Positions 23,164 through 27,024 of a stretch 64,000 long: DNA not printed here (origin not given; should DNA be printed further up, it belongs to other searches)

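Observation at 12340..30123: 13-gene operon combining tubulin-like and actin/Hsp70-like NTPases with a MotAB/ZorAB-like stator, vWA proteins, an LRR protein and exported hydrolases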

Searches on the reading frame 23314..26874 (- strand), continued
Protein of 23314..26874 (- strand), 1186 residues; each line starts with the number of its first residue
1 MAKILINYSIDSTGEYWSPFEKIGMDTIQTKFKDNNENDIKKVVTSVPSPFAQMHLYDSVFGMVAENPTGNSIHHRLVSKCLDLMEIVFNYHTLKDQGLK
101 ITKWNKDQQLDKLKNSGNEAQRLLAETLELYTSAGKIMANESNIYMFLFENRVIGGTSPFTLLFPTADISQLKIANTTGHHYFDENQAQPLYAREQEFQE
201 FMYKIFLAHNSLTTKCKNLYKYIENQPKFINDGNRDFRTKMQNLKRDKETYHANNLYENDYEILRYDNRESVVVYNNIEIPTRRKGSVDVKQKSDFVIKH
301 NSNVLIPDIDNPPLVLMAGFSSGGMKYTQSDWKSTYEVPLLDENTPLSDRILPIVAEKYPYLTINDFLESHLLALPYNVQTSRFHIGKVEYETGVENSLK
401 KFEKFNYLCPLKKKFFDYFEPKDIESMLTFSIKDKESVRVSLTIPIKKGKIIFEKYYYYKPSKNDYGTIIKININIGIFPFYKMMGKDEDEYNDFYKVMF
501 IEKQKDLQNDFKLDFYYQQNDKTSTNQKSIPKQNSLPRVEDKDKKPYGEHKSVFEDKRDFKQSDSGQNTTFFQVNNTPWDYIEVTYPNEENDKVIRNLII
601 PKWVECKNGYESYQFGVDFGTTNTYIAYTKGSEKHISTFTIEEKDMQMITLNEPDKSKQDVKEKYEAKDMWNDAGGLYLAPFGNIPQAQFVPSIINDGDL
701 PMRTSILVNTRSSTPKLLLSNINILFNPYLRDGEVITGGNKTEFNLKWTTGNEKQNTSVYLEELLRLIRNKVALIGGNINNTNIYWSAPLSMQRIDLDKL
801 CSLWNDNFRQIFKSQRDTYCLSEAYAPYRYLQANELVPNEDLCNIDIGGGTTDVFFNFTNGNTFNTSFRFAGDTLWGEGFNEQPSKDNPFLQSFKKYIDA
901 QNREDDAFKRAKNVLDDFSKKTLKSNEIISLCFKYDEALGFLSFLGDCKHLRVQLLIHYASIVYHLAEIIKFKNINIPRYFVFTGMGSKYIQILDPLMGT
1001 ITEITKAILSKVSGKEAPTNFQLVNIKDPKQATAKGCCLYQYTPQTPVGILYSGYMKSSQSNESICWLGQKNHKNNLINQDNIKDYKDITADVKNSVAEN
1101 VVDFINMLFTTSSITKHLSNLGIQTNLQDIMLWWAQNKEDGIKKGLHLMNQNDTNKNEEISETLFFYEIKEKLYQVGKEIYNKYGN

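Call 50: fold_search(model_id=the predicted structure, library=pdb)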
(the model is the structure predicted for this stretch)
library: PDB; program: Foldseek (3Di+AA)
matches with E <= 10: 1145; with E <= 0.001: 262
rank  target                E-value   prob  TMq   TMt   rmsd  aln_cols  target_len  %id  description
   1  1jcf                  3.4e-08  1.00  0.17  0.54  11.2       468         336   13  MREB FROM THERMOTOGA MARITIMA, TRIGONAL (released 2001-09-19)
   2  8azg                  7.5e-08  1.00  0.18  0.54  10.1       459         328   13  Crystal structure of MreB from Geobacillus stearothermophilus ATCC7953 in complex with ATP (released 2023-09-13)
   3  7kru_A                7.9e-08  1.00  0.17  0.33  11.3       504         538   10  Stimulating state of a truncated Hsp70 DnaK fused with a substrate peptide (released 2021-09-15)
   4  9a5t_B                1.2e-07  1.00  0.17  0.52   9.0       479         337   12  Integrative model of MBL-MREB by crosslinking MS and deep learning (released 2024-09-18)
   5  7kru_B                1.5e-07  1.00  0.17  0.34  11.1       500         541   11  Stimulating state of a truncated Hsp70 DnaK fused with a substrate peptide (released 2021-09-15)
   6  8ab4                  1.6e-07  1.00  0.17  0.53  10.8       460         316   12  Crystal structure of MreB from Geobacillus stearothermophilus ATCC7953 in complex with GTP (released 2023-07-12)
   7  9a51_A                1.7e-07  1.00  0.19  0.54   9.3       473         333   12  Integrative model of MBL-YTXH by crosslinking MS and deep learning (released 2024-09-18)
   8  7krv_A                1.8e-07  1.00  0.17  0.34  11.2       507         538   11  Stimulating state of disulfide-bridged Hsp70 DnaK (released 2021-09-15)
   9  1jcg                  1.9e-07  1.00  0.18  0.55   9.8       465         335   14  MREB FROM THERMOTOGA MARITIMA, AMPPNP (released 2001-09-19)
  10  8aam                  1.9e-07  1.00  0.18  0.55   8.7       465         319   13  Crystal structure of MreB from Geobacillus stearothermophilus ATCC7953 (released 2023-07-12)
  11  1jce                  1.9e-07  1.00  0.18  0.52  10.0       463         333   13  MREB FROM THERMOTOGA MARITIMA (released 2001-09-19)
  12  7zpu                  2.0e-07  1.00  0.18  0.55   9.0       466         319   14  Crystal structure of MreB from Geobacillus stearothermophilus ATCC7953 in complex with ATP (released 2023-05-10)
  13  7zpt                  2.3e-07  1.00  0.17  0.51  10.9       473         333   14  Crystal structure of MreB from Geobacillus stearothermophilus ATCC7953 (released 2023-05-10)
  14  5obv                  3.1e-07  1.00  0.16  0.31  11.8       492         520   13  Mycoplasma genitalium DnaK deletion mutant lacking SBDalpha in complex with ADP and Pi. (released 2018-05-09)
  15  5oby                  3.3e-07  1.00  0.16  0.41  10.9       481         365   12  Mycoplasma genitalium DnaK-NBD in complex with AMP-PNP (released 2018-05-09)
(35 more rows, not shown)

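Call 62: search_protein_families(library=pfam, max_evalue=0.01, proteins=[L011:16992-17567:+, L007:15027-15599:+, L007:14256-15020:+])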
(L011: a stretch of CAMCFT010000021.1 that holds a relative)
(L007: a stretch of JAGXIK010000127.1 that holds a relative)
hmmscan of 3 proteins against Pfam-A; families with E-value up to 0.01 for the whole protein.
L011:16992-17567:+ (191 aa): 2 families
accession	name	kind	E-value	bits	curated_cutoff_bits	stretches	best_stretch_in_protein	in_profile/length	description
PF13975.11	gag-asp_proteas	-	1.1e-15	58.4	28.2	1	79-174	1-91/92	gag-polyprotein putative aspartyl protease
PF13650.11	Asp_protease_2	-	3.9e-12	47.1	24.3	1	79-171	1-89/90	Aspartyl protease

L007:15027-15599:+ (190 aa): 1 family
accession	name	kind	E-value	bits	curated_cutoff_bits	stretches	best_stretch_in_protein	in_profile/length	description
PF00565.23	SNase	-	7.5e-23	81.5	21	1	81-178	2-106/107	Staphylococcal nuclease homologue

L007:14256-15020:+ (254 aa): 2 families
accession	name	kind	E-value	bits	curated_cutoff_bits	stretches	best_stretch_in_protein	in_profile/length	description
PF13365.12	Trypsin_2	-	3.7e-21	76.8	27.6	1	99-226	1-144/144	Trypsin-like peptidase domain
PF00089.32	Trypsin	-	1.3e-07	32.1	20.6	1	99-244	27-214/220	Trypsin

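Call 67: search_protein_families(library=padloc, alignment_id=A7, max_evalue=0.00001)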
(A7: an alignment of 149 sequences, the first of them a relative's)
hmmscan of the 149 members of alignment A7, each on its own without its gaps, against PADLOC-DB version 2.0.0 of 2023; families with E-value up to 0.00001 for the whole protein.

A. member 1, L004:1179-1817:+ (212 aa): 0 families

B. families by the number of members that match (of 149 scanned): 208 families (the first 25 are shown)
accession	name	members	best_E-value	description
PDLC01096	C3a212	6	8.1e-38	SNc+LTD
PDLC03032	MTase_I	2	6.5e-89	Type I methyltransferase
PDLC04134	mad2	2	1.8e-56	mads_2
PDLC04135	mad3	2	1.4e-28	mads_3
PDLC03624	REase_MTase_IIG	2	1.3e-11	Type IIG restriction enzyme-methyltransferase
PDLC05065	PDC-S68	1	0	-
PDLC05023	PDC-S46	1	3e-231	-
PDLC03022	MTase_I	1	2.4e-165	Type I methyltransferase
PDLC04974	PDC-S26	1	2.2e-135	-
PDLC05066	PDC-S68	1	4.6e-134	-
PDLC05064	PDC-S68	1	1.5e-128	-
PDLC02865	DpdF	1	2.6e-122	DpdF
PDLC03027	MTase_I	1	1.3e-119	Type I methyltransferase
PDLC04980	PDC-S26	1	6.7e-110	-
PDLC03178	Specificity_I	1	2.3e-104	Type I specificity subunit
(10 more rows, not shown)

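Call 68: search_protein_families(library=pfam, alignment_id=A7, max_evalue=0.00001)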
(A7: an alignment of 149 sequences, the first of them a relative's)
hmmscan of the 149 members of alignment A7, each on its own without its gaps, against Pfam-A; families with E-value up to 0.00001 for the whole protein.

A. member 1, L004:1179-1817:+ (212 aa): 1 family
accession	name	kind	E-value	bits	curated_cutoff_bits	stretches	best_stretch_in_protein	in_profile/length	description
PF07920.16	DUF1684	-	2.7e-45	154.5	25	1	64-209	2-139/139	Protein of unknown function (DUF1684)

B. families by the number of members that match (of 149 scanned): 165 families (the first 25 are shown)
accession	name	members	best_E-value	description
PF13975.11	gag-asp_proteas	11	4.3e-17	gag-polyprotein putative aspartyl protease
PF13650.11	Asp_protease_2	11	4.5e-13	Aspartyl protease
PF00565.23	SNase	6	1.8e-28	Staphylococcal nuclease homologue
PF02518.31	HATPase_c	3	1e-26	Histidine kinase-, DNA gyrase B-, and HSP90-like ATPase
PF00072.30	Response_reg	3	6e-23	Response regulator receiver domain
PF00512.31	HisKA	3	1.8e-12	His Kinase A (phospho-acceptor) domain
PF02897.21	Peptidase_S9_N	2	3.9e-126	Prolyl oligopeptidase, N-terminal beta-propeller domain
PF03747.19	ADP_ribosyl_GH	2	2.3e-69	ADP-ribosylglycohydrolase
PF00326.27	Peptidase_S9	2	1.5e-63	Prolyl oligopeptidase family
PF00515.34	TPR_1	2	4.9e-53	Tetratricopeptide repeat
PF14257.11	DUF4349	2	2.4e-52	Domain of unknown function (DUF4349)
PF07690.21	MFS_1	2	2.3e-50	Major Facilitator Superfamily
PF01223.29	Endonuclease_NS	2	1.6e-47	DNA/RNA non-specific endonuclease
PF07719.23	TPR_2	2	9.9e-46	Tetratricopeptide repeat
PF12770.12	CHAT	2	9.7e-43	CHAT domain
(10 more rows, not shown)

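Call 92: search_protein_families(library=padloc, max_evalue=0.001, proteins=[L007:488-4294:+])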
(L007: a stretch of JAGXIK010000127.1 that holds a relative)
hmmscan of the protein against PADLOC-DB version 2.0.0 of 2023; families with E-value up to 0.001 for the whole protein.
L007:488-4294:+ (1268 aa): 14 families
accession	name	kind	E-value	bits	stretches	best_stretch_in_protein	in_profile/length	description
PDLC05065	PDC-S68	-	0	1300.9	1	5-1265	3-1219/1221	-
PDLC05066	PDC-S68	-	4.6e-134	446.9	1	7-1223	2-1173/1202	-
PDLC05064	PDC-S68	-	1.5e-128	428.4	2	168-1265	204-1252/1273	-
PDLC01734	typeIV_RecD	-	3.5e-38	129.4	2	626-776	336-488/763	RecD_0_IVD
PDLC01148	RecD_like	-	8.4e-33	111.6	2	509-779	222-460/719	RecD/Tra ATPase fused to N-terminal HHH domain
PDLC04475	PDC-M16A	-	3.7e-19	66.7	2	1047-1140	435-531/721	-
PDLC05035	PDC-S53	-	2e-16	57.3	2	578-777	451-631/900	-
PDLC04476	PDC-M16A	-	3.9e-16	56.6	2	1047-1155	423-529/691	-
PDLC04472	PDC-M16A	-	9.9e-09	32.1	1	1047-1110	649-715/930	-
PDLC04474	PDC-M16A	-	1.3e-06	25.2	0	1045-1100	647-708/917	-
PDLC01087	C3a187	-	2.2e-05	21.5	0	1049-1097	500-546/559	NERD+UvrD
PDLC03921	MkoA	-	3.5e-05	19.6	0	727-764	1301-1335/1607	-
PDLC02980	AriA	-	0.00024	19.1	0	646-667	1-22/304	-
PDLC03920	MkoA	-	0.00048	16.5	0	750-863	816-877/1112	-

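Call 101: fold_search(model_id=the predicted structure, library=viral)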
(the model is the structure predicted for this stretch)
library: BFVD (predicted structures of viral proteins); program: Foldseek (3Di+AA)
matches with E <= 10: 546; with E <= 0.001: 13
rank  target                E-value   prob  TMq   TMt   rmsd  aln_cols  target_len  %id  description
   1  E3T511                2.0e-08  1.00  0.18  0.30   7.9       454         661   14  Putative DnaK/Hsp70 [Cafeteria roenbergensis virus (strain BV-PW1)]
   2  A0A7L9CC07            2.2e-08  1.00  0.19  0.35   8.6       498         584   12  HSP70h [Olivavirus actinidiae]
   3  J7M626                4.8e-08  1.00  0.18  0.31  10.1       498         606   12  Heat shock protein 70 homolog [Blueberry virus A]
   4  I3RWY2                1.0e-06  1.00  0.18  0.34   9.1       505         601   13  p65 protein [Citrus tristeza virus]
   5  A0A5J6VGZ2            1.1e-06  1.00  0.17  0.31   8.4       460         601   10  Hsp70 protein [Megaviridae environmental sample]
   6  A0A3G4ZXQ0            1.8e-06  1.00  0.16  0.20  13.1       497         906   15  Hsp70 protein [Faunusvirus sp.]
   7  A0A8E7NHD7            2.0e-06  1.00  0.17  0.32  10.3       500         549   11  (no name in the UniProt tables at hand)
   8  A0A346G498            3.3e-06  1.00  0.16  0.32  10.6       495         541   12  (no name in the UniProt tables at hand)
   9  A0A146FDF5            9.0e-06  1.00  0.16  0.31  10.3       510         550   12  Heat shock protein 70 homolog [Grapevine leafroll-associated virus 13]
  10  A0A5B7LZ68            4.0e-05  1.00  0.16  0.45   9.6       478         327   10  (no name in the UniProt tables at hand)
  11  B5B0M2                2.2e-04  1.00  0.13  0.37   7.6       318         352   12  Heat shock protein 70-like protein (Fragment) [Carnation necrotic fleck virus]
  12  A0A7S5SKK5            8.5e-04  1.00  0.17  0.47   9.1       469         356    8  (no name in the UniProt tables at hand)
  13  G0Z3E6                9.5e-04  1.00  0.13  0.44   5.5       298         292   11  Heat shock protein 70 (Fragment) [Tomato chlorosis virus]
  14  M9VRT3                1.7e-03  1.00  0.14  0.41   9.6       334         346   14  Heat shock protein 70-like protein (Fragment) [Cucurbit yellow stunting disorder virus]
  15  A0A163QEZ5            2.6e-03  0.99  0.14  0.37  10.2       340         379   12  Heat shock protein 70-like protein (Fragment) [Grapevine leafroll-associated virus 3]
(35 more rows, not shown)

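Call 102: search_protein_representatives(alignment_id=A1)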
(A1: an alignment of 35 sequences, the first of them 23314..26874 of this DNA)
Query: 35 sequences, 1131 profile positions. Proteins with E-value up to 0.001 (for the whole library): 3220; up to 1e-10: 2363; up to 1e-30: 1217. The best 150 are listed.
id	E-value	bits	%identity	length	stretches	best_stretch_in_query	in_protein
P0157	0.0e+00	1267.8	-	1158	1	1-1128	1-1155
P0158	0.0e+00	1261.3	-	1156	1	1-1130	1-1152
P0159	0.0e+00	1152.0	-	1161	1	1-1127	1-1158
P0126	0.0e+00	1146.4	-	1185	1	3-1126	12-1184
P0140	0.0e+00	1135.3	-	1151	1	1-1129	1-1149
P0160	0.0e+00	1133.8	-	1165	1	2-1126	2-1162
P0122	0.0e+00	1131.4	-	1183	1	1-1127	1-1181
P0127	0.0e+00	1129.2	-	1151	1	1-1126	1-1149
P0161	0.0e+00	1122.0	-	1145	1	1-1128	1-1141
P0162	0.0e+00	1118.7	-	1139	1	1-1126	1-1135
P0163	0.0e+00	1101.4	-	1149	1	1-1124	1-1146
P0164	0.0e+00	1099.9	-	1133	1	1-1120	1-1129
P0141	0.0e+00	1098.1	-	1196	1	3-1126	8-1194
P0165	0.0e+00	1093.4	-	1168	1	1-1124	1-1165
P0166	0.0e+00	1092.5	-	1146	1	1-1125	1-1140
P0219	2.4e-291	986.1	-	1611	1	3-1125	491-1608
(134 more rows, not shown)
